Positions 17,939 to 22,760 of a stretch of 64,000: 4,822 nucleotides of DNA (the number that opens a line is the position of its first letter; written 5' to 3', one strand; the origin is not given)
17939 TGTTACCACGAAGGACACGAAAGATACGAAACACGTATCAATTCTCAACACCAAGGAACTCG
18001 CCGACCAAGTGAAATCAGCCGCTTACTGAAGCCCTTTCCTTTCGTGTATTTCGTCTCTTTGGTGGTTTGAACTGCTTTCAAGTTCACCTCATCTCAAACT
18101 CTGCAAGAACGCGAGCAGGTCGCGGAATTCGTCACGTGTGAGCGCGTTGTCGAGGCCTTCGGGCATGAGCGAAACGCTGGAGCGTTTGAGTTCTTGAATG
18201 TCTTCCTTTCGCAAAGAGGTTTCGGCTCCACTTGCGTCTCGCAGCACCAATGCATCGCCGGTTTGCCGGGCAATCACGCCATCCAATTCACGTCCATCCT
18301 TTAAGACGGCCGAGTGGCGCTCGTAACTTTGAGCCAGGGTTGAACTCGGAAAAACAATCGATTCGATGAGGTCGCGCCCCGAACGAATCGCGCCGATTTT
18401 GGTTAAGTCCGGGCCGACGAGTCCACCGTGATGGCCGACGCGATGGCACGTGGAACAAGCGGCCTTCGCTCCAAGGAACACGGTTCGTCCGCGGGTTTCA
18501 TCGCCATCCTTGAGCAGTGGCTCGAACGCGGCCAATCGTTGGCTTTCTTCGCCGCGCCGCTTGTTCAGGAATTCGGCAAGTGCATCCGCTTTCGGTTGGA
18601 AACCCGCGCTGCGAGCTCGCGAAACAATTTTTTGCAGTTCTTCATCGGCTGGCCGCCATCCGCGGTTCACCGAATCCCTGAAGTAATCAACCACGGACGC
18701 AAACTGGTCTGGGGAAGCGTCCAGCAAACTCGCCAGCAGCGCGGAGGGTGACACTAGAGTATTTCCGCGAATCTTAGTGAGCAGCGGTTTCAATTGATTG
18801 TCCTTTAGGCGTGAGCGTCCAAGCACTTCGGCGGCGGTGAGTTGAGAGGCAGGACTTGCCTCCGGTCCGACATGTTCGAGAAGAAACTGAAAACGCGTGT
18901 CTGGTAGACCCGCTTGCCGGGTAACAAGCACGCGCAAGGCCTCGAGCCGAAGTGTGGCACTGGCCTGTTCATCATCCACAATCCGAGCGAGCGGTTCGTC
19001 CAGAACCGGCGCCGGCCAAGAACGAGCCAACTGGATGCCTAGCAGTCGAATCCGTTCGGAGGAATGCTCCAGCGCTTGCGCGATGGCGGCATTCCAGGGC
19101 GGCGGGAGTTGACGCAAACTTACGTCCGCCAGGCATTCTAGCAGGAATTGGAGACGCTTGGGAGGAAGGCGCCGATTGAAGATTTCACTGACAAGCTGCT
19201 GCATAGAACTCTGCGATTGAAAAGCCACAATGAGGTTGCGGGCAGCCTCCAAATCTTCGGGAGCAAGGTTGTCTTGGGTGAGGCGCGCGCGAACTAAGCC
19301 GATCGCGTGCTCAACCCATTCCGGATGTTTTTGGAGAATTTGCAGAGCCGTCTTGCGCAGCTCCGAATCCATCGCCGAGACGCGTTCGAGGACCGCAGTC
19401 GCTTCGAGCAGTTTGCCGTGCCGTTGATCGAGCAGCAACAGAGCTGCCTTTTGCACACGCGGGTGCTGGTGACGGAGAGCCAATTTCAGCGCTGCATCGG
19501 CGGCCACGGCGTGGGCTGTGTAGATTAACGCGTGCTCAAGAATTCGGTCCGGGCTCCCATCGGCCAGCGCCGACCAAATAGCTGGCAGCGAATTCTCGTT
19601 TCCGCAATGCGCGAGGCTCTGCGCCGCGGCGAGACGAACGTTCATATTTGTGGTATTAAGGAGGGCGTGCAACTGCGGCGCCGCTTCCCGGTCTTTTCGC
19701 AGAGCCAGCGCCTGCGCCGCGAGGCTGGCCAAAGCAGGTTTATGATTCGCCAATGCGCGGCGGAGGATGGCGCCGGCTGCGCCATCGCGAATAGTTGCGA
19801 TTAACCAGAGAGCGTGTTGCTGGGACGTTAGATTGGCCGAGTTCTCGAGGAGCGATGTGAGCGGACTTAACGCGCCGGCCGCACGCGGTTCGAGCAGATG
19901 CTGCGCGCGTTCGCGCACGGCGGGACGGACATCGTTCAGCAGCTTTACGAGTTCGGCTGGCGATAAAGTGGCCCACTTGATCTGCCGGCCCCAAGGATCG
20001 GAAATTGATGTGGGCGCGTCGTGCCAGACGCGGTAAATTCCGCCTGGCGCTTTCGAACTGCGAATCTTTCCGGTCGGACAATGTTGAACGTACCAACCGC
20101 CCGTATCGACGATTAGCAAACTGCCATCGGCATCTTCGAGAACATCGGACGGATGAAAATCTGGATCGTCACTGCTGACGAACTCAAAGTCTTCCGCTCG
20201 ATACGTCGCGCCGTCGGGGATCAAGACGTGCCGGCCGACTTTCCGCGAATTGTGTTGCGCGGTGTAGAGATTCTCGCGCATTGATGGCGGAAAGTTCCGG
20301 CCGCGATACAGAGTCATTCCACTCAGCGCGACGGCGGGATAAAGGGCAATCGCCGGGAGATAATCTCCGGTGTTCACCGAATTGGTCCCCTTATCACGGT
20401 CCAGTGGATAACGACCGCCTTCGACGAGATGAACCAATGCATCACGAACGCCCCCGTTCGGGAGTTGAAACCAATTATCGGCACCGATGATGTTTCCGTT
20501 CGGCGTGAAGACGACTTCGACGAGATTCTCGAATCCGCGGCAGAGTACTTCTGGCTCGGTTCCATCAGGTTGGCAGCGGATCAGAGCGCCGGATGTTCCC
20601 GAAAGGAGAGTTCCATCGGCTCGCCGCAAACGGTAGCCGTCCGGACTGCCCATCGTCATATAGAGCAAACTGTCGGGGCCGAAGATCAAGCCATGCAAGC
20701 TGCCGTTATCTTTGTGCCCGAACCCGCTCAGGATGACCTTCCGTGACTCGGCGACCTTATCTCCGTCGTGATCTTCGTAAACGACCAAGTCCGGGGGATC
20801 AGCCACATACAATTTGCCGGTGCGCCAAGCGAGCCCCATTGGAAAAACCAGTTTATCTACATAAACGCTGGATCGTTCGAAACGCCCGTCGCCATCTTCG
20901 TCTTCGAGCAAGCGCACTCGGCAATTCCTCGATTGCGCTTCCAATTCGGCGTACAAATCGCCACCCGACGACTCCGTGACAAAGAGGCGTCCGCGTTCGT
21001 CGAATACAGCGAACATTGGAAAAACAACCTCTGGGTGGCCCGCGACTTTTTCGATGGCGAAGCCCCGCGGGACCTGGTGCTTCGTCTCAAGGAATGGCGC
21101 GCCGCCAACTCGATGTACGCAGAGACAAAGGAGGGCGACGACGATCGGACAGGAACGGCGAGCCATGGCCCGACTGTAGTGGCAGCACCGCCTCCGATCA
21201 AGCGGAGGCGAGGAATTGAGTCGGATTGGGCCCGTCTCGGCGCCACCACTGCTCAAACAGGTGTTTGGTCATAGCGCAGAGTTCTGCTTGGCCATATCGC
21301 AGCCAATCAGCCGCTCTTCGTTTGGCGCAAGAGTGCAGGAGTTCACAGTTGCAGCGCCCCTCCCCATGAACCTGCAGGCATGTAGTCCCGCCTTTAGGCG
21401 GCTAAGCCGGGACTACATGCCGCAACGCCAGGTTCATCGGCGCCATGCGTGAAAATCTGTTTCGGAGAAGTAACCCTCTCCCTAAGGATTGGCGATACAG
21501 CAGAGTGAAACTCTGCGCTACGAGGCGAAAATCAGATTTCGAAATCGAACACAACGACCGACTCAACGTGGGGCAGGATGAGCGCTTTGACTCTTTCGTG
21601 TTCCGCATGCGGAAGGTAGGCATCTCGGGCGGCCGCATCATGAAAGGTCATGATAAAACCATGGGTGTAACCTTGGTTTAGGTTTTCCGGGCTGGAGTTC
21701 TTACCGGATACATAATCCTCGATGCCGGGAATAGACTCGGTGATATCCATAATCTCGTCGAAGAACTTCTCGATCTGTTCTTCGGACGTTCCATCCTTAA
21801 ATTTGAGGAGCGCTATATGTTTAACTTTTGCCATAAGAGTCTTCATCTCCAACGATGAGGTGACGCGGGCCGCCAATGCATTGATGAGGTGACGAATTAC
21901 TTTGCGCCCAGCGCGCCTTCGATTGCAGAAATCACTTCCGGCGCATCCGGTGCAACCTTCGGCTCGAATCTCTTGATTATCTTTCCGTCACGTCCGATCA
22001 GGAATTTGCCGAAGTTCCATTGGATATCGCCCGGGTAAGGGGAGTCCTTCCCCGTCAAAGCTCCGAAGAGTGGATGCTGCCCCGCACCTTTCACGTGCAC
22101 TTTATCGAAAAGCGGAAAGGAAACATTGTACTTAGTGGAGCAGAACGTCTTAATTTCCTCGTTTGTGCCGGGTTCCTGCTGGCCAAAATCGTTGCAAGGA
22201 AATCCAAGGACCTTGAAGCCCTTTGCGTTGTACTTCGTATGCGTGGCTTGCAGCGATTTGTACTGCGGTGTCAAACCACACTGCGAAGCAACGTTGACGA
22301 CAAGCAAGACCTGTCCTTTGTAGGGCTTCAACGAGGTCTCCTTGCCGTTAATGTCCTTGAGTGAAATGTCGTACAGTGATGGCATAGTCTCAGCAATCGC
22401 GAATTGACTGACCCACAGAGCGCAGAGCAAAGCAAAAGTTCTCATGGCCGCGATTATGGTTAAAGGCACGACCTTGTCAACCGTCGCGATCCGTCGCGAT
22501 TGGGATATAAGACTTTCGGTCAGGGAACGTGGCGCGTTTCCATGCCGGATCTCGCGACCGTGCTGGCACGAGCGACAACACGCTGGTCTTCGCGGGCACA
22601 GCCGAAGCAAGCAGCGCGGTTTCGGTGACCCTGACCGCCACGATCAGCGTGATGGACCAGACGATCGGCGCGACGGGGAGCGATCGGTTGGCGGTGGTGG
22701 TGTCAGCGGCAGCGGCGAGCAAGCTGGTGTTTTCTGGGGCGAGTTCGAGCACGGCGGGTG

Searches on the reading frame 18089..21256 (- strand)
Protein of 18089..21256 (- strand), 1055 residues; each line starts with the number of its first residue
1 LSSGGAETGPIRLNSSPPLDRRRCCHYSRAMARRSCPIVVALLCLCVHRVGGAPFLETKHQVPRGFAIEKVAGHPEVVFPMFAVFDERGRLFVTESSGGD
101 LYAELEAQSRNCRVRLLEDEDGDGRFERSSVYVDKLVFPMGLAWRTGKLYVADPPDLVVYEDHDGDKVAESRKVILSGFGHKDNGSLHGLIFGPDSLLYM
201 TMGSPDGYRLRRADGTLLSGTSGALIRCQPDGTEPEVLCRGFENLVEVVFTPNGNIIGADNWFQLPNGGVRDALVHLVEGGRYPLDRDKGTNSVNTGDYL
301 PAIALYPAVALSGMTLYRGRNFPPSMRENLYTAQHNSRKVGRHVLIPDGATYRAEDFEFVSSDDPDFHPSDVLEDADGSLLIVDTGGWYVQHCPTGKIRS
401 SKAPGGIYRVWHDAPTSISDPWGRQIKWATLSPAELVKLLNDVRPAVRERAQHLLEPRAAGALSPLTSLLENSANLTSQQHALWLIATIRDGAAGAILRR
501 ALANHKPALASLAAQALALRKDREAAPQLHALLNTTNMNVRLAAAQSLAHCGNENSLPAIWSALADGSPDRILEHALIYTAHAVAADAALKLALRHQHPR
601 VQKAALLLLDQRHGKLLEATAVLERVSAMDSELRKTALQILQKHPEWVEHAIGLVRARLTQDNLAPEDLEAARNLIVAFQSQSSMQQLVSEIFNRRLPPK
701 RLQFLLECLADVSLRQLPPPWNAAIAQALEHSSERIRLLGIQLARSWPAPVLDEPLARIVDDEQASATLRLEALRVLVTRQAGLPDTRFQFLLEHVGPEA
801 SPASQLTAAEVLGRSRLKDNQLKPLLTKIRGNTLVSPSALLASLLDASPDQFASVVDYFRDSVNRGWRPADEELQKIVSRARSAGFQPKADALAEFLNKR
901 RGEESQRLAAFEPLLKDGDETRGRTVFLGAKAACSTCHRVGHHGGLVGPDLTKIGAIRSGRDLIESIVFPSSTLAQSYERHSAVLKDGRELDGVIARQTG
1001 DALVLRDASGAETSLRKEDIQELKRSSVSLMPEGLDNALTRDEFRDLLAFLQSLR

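Call 3: search_protein_families(library=pfam, proteins=[window:18089-21256:-], max_evalue=0.01)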
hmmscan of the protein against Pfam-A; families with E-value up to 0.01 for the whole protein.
window:18089-21256:- (1055 aa): 5 families
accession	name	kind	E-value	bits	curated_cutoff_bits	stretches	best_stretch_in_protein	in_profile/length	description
PF23500.1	DUF7133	-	4.9e-46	158.2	27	1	61-412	10-383/385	Domain of unknown function (DUF7133)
PF13646.12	HEAT_2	-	8.3e-12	45.7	27.7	1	507-576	14-83/88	HEAT repeats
PF00034.26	Cytochrom_C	-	0.00015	23.5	21.3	0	922-1054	3-89/90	Cytochrome c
PF02985.28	HEAT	-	0.0064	17.1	23.5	0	532-550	8-26/31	HEAT repeat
PF07995.17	GSDH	-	0.0065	16.2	25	0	188-235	117-160/332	Glucose / Sorbosone dehydrogenase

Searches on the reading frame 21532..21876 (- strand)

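Call 3: search_protein_families(library=pfam, proteins=[window:21532-21876:-], max_evalue=0.01)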
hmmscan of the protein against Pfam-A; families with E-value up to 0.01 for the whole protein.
window:21532-21876:- (114 aa): 1 family
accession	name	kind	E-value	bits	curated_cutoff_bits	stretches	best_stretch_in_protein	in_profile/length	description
PF07876.18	Dabb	-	1.9e-27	96.2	25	1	18-113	1-95/96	Stress responsive A/B Barrel Domain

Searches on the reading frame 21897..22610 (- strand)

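Call 3: search_protein_families(library=pfam, proteins=[window:21897-22610:-], max_evalue=0.01)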
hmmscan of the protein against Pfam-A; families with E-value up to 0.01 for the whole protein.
window:21897-22610:- (237 aa): 3 families
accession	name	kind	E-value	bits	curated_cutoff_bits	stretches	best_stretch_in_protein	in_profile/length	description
PF00255.25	GSHPx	-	6.2e-41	138.8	27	1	79-185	1-107/108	Glutathione peroxidase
PF00578.27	AhpC-TSA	-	5.2e-05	23.6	26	1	81-167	7-86/124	AhpC/TSA family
PF08534.16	Redoxin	-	0.00019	21.6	26.6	1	81-139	8-70/148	Redoxin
